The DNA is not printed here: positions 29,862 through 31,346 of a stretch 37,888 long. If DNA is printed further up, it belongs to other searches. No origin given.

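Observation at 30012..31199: Cas4-family Fe-S nuclease split by a four-helix transmembrane insertion: a putative membrane-embedded DNA nuclease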

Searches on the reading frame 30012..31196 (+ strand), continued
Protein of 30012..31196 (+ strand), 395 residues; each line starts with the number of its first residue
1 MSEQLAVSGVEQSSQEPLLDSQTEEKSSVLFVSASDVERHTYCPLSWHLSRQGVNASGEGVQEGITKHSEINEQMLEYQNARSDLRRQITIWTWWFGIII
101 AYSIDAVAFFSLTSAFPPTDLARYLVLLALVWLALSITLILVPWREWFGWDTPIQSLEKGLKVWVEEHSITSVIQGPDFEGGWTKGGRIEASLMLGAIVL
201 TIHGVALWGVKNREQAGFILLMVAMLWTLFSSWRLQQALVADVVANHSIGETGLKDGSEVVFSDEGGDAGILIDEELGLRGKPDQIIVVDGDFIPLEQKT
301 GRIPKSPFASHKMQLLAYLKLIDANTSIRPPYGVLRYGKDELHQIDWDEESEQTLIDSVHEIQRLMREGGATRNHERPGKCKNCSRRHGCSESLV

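Call 31: find_homologous_proteins(query=A2)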
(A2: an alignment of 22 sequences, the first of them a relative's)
Query A2 (22 sequences) (331 aa, profile of the alignment): 1038 proteins with E <= 0.001 among 8000 candidates; the best 120 are listed.
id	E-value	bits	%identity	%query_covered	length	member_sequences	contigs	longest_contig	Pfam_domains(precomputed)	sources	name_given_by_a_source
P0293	1.4e-132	460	37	82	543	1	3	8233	PF01930.24,PF12705.14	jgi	jgi:CRISPR-associated exonuclease Cas4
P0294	5.1e-131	455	38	84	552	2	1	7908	PF01930.24,PF12705.14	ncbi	ncbi:MAG: CRISPR-associated protein Cas4 [Thermoplasmata archaeon]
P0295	1.3e-130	454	37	86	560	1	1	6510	PF01930.24,PF12705.14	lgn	-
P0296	1.8e-130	453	37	82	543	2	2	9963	PF01930.24,PF12705.14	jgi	jgi:CRISPR-associated exonuclease Cas4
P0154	2.6e-130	453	42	99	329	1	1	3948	PF01930.24,PF12705.14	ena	-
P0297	3.6e-130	452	36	89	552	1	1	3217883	PF01930.24,PF12705.14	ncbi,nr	ncbi:MAG: CRISPR-associated protein Cas4 [Methanomassiliicoccales archaeon]|nr:MAG: CRISPR-associate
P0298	8.7e-130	451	35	81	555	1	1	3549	PF01930.24,PF12705.14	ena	-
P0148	1.9e-129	450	100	100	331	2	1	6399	PF01930.24,PF12705.14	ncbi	-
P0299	3.0e-129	449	45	99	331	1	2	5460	PF01930.24,PF12705.14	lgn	-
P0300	1.5e-128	447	46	99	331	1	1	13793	PF01930.24,PF12705.14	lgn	-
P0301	2.0e-128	447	45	99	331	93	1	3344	PF01930.24,PF12705.14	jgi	-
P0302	2.8e-128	446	49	55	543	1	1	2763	PF04893.23,PF01930.24,PF12705.14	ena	-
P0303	4.3e-128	445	45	99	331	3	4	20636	PF01930.24,PF12705.14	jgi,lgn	jgi:CRISPR-associated exonuclease Cas4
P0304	8.2e-128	445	45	99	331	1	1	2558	PF01930.24,PF12705.14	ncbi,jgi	jgi:CRISPR-associated exonuclease Cas4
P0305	1.0e-127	444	42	100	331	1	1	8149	PF01930.24,PF12705.14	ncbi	-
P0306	1.1e-127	444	42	100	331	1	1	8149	PF01930.24,PF12705.14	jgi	jgi:CRISPR-associated exonuclease Cas4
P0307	1.2e-127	444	45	99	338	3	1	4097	PF01930.24,PF12705.14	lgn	-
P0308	1.2e-127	444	45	99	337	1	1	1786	PF01930.24,PF12705.14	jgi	jgi:CRISPR-associated exonuclease Cas4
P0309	1.4e-127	444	46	99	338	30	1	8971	PF01930.24,PF12705.14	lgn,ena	-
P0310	1.7e-127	444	44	99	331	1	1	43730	PF01930.24,PF12705.14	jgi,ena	-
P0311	1.7e-127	444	43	99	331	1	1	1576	PF01930.24,PF12705.14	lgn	-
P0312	1.8e-127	443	45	100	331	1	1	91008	PF01930.24,PF12705.14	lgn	-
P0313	2.1e-127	443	46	100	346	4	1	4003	PF01930.24,PF12705.14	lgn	-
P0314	2.5e-127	443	44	99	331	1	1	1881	PF01930.24,PF12705.14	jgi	jgi:CRISPR-associated exonuclease Cas4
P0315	2.6e-127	443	45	99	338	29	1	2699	PF01930.24,PF12705.14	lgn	-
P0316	2.9e-127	443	42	99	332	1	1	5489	PF01930.24,PF12705.14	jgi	-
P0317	2.9e-127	443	43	100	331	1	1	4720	PF01930.24,PF12705.14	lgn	-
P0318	2.9e-127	443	44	99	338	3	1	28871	PF01930.24,PF12705.14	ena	-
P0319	4.7e-127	442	42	98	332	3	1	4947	PF01930.24,PF12705.14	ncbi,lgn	-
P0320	4.8e-127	442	43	99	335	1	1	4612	PF01930.24,PF12705.14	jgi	-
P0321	4.8e-127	442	43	99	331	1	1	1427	PF01930.24,PF12705.14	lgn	-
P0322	5.0e-127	442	36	90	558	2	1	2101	PF01930.24,PF12705.14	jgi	jgi:CRISPR-associated protein Cas4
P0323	5.1e-127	442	41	98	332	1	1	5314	PF01930.24,PF12705.14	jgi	jgi:CRISPR-associated exonuclease Cas4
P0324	5.9e-127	442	42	98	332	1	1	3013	PF01930.24,PF12705.14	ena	-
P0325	7.3e-127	441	41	99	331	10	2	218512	PF01930.24,PF12705.14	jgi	jgi:CRISPR-associated exonuclease Cas4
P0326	8.6e-127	441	43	99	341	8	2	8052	PF01930.24,PF12705.14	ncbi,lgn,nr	ncbi:MAG: CRISPR-associated protein Cas4 [Thermoplasmata archaeon]|nr:CRISPR-associated protein Cas4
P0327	9.2e-127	441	44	64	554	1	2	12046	PF01930.24,PF12705.14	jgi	jgi:CRISPR-associated exonuclease Cas4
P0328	9.8e-127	441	42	98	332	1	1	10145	PF01930.24,PF12705.14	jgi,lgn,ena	-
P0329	1.1e-126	441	44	99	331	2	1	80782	PF01930.24,PF12705.14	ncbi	-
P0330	1.8e-126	440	45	98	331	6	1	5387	PF01930.24,PF12705.14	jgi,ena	-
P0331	2.3e-126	440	89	100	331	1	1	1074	PF01930.24,PF12705.14,PF07695.18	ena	-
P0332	3.2e-126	439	46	99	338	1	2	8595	PF01930.24,PF12705.14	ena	-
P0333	3.2e-126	439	52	54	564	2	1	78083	PF01930.24,PF12705.14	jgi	jgi:CRISPR-associated exonuclease Cas4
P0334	3.2e-126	439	44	99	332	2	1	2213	PF01930.24,PF12705.14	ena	-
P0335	3.5e-126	439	44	98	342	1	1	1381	PF01930.24,PF12705.14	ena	-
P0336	3.6e-126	439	44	99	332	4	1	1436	PF01930.24,PF12705.14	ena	-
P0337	3.8e-126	439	35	81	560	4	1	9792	PF01930.24,PF12705.14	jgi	jgi:CRISPR-associated exonuclease Cas4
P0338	3.8e-126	439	45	99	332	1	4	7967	PF01930.24,PF12705.14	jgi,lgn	-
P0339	3.9e-126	439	41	99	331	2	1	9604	PF01930.24,PF12705.14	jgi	-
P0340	3.9e-126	439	44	99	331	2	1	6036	PF01930.24,PF12705.14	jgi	jgi:CRISPR-associated exonuclease Cas4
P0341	4.5e-126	439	43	98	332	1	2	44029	PF01930.24,PF12705.14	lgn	-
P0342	4.7e-126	439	44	100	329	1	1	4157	PF01930.24,PF12705.14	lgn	-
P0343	4.7e-126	439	45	98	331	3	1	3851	PF01930.24,PF12705.14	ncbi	-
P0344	4.7e-126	439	45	98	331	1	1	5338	PF01930.24,PF12705.14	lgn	-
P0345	5.0e-126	439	42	99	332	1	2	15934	PF01930.24,PF12705.14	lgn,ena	-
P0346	5.1e-126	439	45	99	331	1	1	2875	PF01930.24,PF12705.14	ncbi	-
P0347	5.1e-126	439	43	99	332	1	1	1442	PF01930.24,PF12705.14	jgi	jgi:CRISPR-associated exonuclease Cas4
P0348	5.1e-126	439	46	64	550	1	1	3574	PF04893.23,PF01930.24,PF12705.14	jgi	jgi:CRISPR-associated exonuclease Cas4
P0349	5.6e-126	439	40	99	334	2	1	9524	PF01930.24,PF12705.14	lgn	-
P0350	6.4e-126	438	35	89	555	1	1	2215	PF01930.24,PF12705.14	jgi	jgi:CRISPR-associated exonuclease Cas4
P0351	7.1e-126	438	42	100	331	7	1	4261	PF01930.24,PF12705.14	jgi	jgi:CRISPR-associated exonuclease Cas4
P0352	7.4e-126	438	44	98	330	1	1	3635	PF01930.24,PF12705.14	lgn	-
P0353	7.6e-126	438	35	90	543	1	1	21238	PF01930.24,PF12705.14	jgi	jgi:CRISPR-associated exonuclease Cas4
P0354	7.7e-126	438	44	99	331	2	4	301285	PF01930.24,PF12705.14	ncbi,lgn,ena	ncbi:MAG TPA: CRISPR-associated protein Cas4 [Thermoplasmata archaeon]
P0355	8.4e-126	438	45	99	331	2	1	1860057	PF01930.24,PF12705.14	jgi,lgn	jgi:CRISPR-associated exonuclease Cas4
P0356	9.1e-126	438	43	99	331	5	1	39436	PF01930.24,PF12705.14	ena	-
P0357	9.9e-126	438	43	99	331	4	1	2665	PF01930.24,PF12705.14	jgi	-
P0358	1.1e-125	438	45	99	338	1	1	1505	PF01930.24,PF12705.14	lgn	-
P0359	1.1e-125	437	44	99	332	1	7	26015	PF01930.24,PF12705.14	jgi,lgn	jgi:CRISPR-associated exonuclease Cas4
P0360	1.3e-125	437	43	99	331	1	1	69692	PF01930.24,PF12705.14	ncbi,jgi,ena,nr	ncbi:MAG: CRISPR-associated protein Cas4 [Thermoplasmata archaeon]|nr:CRISPR-associated protein Cas4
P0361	1.4e-125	437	43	98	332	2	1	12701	PF01930.24,PF12705.14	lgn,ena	-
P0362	1.5e-125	437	42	100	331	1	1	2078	PF01930.24,PF12705.14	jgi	-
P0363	1.6e-125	437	45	99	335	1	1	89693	PF01930.24,PF12705.14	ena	-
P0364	1.6e-125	437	39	99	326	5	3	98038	PF01930.24,PF12705.14,PF09874.15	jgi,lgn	jgi:CRISPR-associated exonuclease Cas4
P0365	1.6e-125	437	44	99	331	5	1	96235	PF01930.24,PF12705.14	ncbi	-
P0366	1.6e-125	437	41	99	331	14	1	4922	PF01930.24,PF12705.14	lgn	-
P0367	1.8e-125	437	47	99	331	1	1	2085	PF01930.24,PF12705.14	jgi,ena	-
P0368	1.8e-125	437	41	99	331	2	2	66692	PF01930.24,PF12705.14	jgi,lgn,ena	jgi:CRISPR-associated exonuclease Cas4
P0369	2.2e-125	437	42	100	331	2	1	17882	PF01930.24,PF12705.14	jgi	-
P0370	2.2e-125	437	42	99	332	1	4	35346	PF01930.24,PF12705.14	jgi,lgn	jgi:CRISPR-associated exonuclease Cas4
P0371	2.5e-125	436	42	99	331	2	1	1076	PF01930.24,PF12705.14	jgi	jgi:CRISPR-associated exonuclease Cas4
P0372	2.6e-125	436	41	99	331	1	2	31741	PF01930.24,PF12705.14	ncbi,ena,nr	ncbi:MAG: CRISPR-associated protein Cas4 [Euryarchaeota archaeon RBG_13_57_23]|nr:MAG: CRISPR-associ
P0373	2.7e-125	436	37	81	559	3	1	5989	PF01930.24,PF12705.14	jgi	-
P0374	3.0e-125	436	42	100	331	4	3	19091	PF01930.24,PF12705.14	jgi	jgi:CRISPR-associated exonuclease Cas4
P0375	3.2e-125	436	40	99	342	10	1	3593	PF01930.24,PF12705.14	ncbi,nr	ncbi:MAG: CRISPR-associated protein Cas4 [Thermoplasmata archaeon]|nr:CRISPR-associated protein Cas4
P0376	3.2e-125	436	41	99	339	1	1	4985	PF01930.24,PF12705.14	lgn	-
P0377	3.5e-125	436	43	99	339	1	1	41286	PF01930.24,PF12705.14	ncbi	ncbi:MAG: CRISPR-associated protein Cas4 [Thermoplasmata archaeon]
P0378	3.6e-125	436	44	98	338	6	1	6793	PF01930.24,PF12705.14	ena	-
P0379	3.8e-125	436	37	84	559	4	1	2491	PF01930.24,PF12705.14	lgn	-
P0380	4.1e-125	436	43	99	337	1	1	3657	PF01930.24,PF12705.14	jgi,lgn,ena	-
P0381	4.8e-125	435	45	99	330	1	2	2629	PF01930.24,PF12705.14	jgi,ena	-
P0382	4.8e-125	435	45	99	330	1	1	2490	PF01930.24,PF12705.14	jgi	-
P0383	5.0e-125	435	41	99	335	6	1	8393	PF01930.24,PF12705.14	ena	-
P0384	5.0e-125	435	42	99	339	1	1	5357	PF01930.24,PF12705.14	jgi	-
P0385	5.2e-125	435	44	99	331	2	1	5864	PF01930.24,PF12705.14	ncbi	-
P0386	5.4e-125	435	44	98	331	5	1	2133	PF01930.24,PF12705.14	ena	-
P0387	5.6e-125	435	44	99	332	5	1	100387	PF01930.24,PF12705.14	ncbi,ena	-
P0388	5.9e-125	435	45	99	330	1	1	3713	PF01930.24,PF12705.14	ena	-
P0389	6.0e-125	435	42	99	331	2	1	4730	PF01930.24,PF12705.14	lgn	-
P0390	6.1e-125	435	43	99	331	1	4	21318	PF01930.24,PF12705.14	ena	-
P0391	6.1e-125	435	42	99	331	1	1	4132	PF01930.24,PF12705.14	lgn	-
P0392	6.2e-125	435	44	99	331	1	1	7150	PF01930.24,PF12705.14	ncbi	-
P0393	6.2e-125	435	41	99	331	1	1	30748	PF01930.24,PF12705.14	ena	-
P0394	6.3e-125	435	41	98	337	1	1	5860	PF01930.24,PF12705.14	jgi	jgi:CRISPR-associated exonuclease Cas4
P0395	6.4e-125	435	44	99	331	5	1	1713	PF01930.24,PF12705.14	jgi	jgi:CRISPR-associated exonuclease Cas4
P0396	6.5e-125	435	43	98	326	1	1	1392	PF01930.24,PF12705.14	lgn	-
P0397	7.4e-125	435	42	99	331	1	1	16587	PF01930.24,PF12705.14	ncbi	-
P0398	7.6e-125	435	43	99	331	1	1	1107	PF01930.24,PF12705.14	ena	-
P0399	7.7e-125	435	42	99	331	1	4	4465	PF01930.24,PF12705.14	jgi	jgi:CRISPR-associated exonuclease Cas4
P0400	7.8e-125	435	43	99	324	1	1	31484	PF01930.24,PF12705.14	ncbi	-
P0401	7.8e-125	435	41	99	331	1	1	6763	PF01930.24,PF12705.14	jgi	-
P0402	8.0e-125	435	40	98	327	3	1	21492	PF01930.24,PF12705.14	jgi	-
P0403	8.6e-125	435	39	99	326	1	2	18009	PF01930.24,PF12705.14,PF09874.15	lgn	-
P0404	8.6e-125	435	42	99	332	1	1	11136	PF01930.24,PF12705.14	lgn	-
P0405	8.6e-125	435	43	98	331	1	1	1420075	PF01930.24,PF12705.14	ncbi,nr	ncbi:MAG: CRISPR-associated protein Cas4 [Methanobacteriota archaeon]|nr:MAG: CRISPR-associated prot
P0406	8.9e-125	435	38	87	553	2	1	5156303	PF01930.24,PF12705.14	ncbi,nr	ncbi:MAG: CRISPR-associated protein Cas4 [Thermoplasmata archaeon]|nr:MAG: CRISPR-associated protein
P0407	9.7e-125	434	40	98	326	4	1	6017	PF01930.24,PF12705.14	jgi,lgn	-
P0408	9.9e-125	434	41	99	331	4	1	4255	PF01930.24,PF12705.14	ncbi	-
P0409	1.0e-124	434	36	82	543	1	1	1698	PF01930.24,PF12705.14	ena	-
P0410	1.0e-124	434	41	100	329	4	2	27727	PF01930.24,PF12705.14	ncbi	-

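Call 32: find_encoding_contigs(protein=P0355, flank=7000, max_places=2)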
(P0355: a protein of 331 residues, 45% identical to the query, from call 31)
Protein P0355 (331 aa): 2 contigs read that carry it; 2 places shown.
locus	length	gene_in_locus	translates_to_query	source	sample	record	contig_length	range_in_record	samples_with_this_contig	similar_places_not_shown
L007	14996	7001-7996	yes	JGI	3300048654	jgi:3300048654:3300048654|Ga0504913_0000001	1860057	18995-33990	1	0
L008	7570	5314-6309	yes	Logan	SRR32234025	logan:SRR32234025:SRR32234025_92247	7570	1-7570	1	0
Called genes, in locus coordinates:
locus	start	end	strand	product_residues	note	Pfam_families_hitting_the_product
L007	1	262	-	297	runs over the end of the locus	-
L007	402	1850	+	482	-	PF01565:FAD_binding_4, PF02913:FAD-oxidase_C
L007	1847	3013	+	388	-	PF13183:Fer4_8, PF02754:CCG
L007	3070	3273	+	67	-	-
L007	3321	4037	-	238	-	PF01411:tRNA-synt_2c, PF07973:tRNA_SAD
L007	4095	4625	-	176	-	-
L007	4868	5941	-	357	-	PF00465:Fe-ADH, PF13685:Fe-ADH_2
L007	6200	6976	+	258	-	PF14811:TPD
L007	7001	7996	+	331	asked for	PF12705:PDDEXK_1, PF01930:Cas_Cas4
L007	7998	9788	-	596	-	PF13522:GATase_6, PF13537:GATase_7, PF01380:SIS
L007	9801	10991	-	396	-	PF00483:NTP_transferase, PF12804:NTP_transf_3, PF25084:LbH_EIF2B, PF00132:Hexapep, PF14602:Hexapep_2 (faint), PF25087:GMPPB_C, PF00132:Hexapep (weak)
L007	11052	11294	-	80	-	-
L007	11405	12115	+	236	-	-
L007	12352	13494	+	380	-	-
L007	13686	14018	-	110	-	PF02036:SCP2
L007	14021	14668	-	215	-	PF01351:RNase_HII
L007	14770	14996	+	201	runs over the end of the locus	-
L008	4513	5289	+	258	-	PF14811:TPD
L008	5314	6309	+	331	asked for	PF12705:PDDEXK_1, PF01930:Cas_Cas4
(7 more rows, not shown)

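Call 33: find_encoding_contigs(protein=P0297, flank=7000, max_places=2)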
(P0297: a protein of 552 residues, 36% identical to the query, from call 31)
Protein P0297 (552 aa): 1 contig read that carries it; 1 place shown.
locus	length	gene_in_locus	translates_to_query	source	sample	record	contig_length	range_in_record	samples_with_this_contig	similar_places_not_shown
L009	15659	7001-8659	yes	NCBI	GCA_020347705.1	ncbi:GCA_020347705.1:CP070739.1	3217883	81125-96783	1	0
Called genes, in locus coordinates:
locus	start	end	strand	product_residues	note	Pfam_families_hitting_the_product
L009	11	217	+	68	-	-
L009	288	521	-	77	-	-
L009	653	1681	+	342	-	-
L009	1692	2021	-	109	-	PF03013:Pyr_excise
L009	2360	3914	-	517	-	PF13517:FG-GAP_3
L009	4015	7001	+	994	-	-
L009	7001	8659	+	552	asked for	PF01930:Cas_Cas4, PF12705:PDDEXK_1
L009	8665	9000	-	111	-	-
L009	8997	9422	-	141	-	-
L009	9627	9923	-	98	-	-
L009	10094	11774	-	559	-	-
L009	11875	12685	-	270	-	PF07584:BatA, PF13519:VWA_2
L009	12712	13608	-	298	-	PF01882:DUF58, PF13519:VWA_2 (weak)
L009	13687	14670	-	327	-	PF20030:bpMoxR, PF00004:AAA (weak), PF07726:AAA_3, PF07728:AAA_5, PF17863:AAA_lid_2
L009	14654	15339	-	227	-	-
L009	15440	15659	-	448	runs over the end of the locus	PF04471:Mrr_cat, PF05729:NACHT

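Call 34: find_encoding_contigs(protein=P0405, flank=7000, max_places=2)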
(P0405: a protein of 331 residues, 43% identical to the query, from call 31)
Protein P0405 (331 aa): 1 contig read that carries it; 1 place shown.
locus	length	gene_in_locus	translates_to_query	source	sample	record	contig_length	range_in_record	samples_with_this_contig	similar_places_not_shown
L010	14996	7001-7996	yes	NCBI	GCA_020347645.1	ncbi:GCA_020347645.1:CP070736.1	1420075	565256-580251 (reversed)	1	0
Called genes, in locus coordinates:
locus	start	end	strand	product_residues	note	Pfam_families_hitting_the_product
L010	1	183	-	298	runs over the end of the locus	-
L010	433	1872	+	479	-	PF01565:FAD_binding_4, PF02913:FAD-oxidase_C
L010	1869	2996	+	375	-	PF13183:Fer4_8, PF02754:CCG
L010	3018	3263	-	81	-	-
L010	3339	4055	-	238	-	PF01411:tRNA-synt_2c, PF07973:tRNA_SAD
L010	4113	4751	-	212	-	-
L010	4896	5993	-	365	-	PF00465:Fe-ADH, PF13685:Fe-ADH_2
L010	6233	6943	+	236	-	PF14811:TPD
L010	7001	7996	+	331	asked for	PF12705:PDDEXK_1 (weak), PF01930:Cas_Cas4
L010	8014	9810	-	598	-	PF13522:GATase_6, PF13537:GATase_7, PF01380:SIS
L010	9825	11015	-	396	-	PF00483:NTP_transferase, PF12804:NTP_transf_3, PF25084:LbH_EIF2B, PF00132:Hexapep, PF14602:Hexapep_2 (faint), PF25087:GMPPB_C, PF00132:Hexapep (weak)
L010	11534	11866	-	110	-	PF02036:SCP2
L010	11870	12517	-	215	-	PF01351:RNase_HII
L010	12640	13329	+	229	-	-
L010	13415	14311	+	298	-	PF02649:GCHY-1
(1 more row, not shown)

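Call 35: find_related_loci(query=A1, collection=genome_contigs, flank=6000)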
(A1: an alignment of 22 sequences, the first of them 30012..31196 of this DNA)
Query A1 (395 aa) in genome_contigs; peptide patterns used: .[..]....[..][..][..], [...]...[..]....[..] (x = any residue, [..] = any of these).
469 stretches matched a pattern; 410 encode a relative of the query (tblastn E <= 1e-3); the best 80 are kept; 80 distinct loci.
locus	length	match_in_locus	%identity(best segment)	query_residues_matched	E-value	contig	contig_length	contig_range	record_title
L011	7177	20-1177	85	10-395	0e+0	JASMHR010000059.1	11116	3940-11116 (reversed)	MAG: Candidatus Poseidoniaceae archaeon isolate ETNP7_MAG_77 NODE_59_length_11116_cov_3.548782, whole genome shotgun seq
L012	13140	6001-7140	71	16-395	0e+0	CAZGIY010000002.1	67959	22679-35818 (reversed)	MAG TPA_asm: uncultured Candidatus Poseidoniales archaeon isolate SRP077602_co4_765 genome assembly, contig: NODE_517_le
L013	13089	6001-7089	53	29-395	1e-137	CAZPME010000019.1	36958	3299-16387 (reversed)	MAG TPA_asm: uncultured Candidatus Poseidoniales archaeon isolate SRP260945_co1_349 genome assembly, contig: NODE_1525_l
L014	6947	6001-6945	78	10-324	1e-169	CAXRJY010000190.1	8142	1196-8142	MAG: Candidatus Poseidoniaceae archaeon isolate YZ14D_8.5 genome assembly, contig: k141_1353549, whole genome shotgun se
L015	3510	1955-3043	54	29-395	1e-141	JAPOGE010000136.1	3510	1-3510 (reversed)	MAG: Candidatus Poseidoniales archaeon isolate F8MGII_1 NODE_136_length_3510_cov_3.589572, whole genome shotgun sequence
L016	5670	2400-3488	54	29-395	8e-136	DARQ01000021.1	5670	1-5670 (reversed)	MAG TPA_asm: Euryarchaeota archaeon UBA60 UBA60_contig_38467, whole genome shotgun sequence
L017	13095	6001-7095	52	29-395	4e-134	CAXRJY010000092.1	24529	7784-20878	MAG: Candidatus Poseidoniaceae archaeon isolate YZ14D_8.5 genome assembly, contig: k141_634597, whole genome shotgun seq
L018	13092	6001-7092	52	30-395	1e-133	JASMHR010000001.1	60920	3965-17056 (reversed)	MAG: Candidatus Poseidoniaceae archaeon isolate ETNP7_MAG_77 NODE_1_length_60920_cov_3.160479, whole genome shotgun sequ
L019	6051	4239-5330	51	30-395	3e-133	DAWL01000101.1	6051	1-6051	MAG TPA_asm: Euryarchaeota archaeon UBA226 UBA226_contig_90259, whole genome shotgun sequence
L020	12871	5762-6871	51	24-395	5e-132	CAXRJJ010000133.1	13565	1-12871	MAG: Yoonia sp. isolate YZ14D_8.59 genome assembly, contig: k141_427606, whole genome shotgun sequence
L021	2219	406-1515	50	24-395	3e-140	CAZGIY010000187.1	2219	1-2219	MAG TPA_asm: uncultured Candidatus Poseidoniales archaeon isolate SRP077602_co4_765 genome assembly, contig: NODE_116280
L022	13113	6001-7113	51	24-395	4e-131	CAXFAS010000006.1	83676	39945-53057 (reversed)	MAG TPA_asm: uncultured euryarchaeote isolate ERR599092_binner12_Refined_81 genome assembly, contig: ERZ841394.242, whol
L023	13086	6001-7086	52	29-394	2e-130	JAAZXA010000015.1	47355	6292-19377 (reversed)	MAG: Methanobacteriota archaeon isolate bin107o c_000002129466, whole genome shotgun sequence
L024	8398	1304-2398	51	30-395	6e-129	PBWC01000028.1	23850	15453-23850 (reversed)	MAG: Methanobacteriota archaeon isolate RS406 39584, whole genome shotgun sequence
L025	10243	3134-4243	50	24-394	6e-128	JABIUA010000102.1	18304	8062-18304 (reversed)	MAG: Methanobacteriota archaeon isolate SI072_bin37 k141_3553109, whole genome shotgun sequence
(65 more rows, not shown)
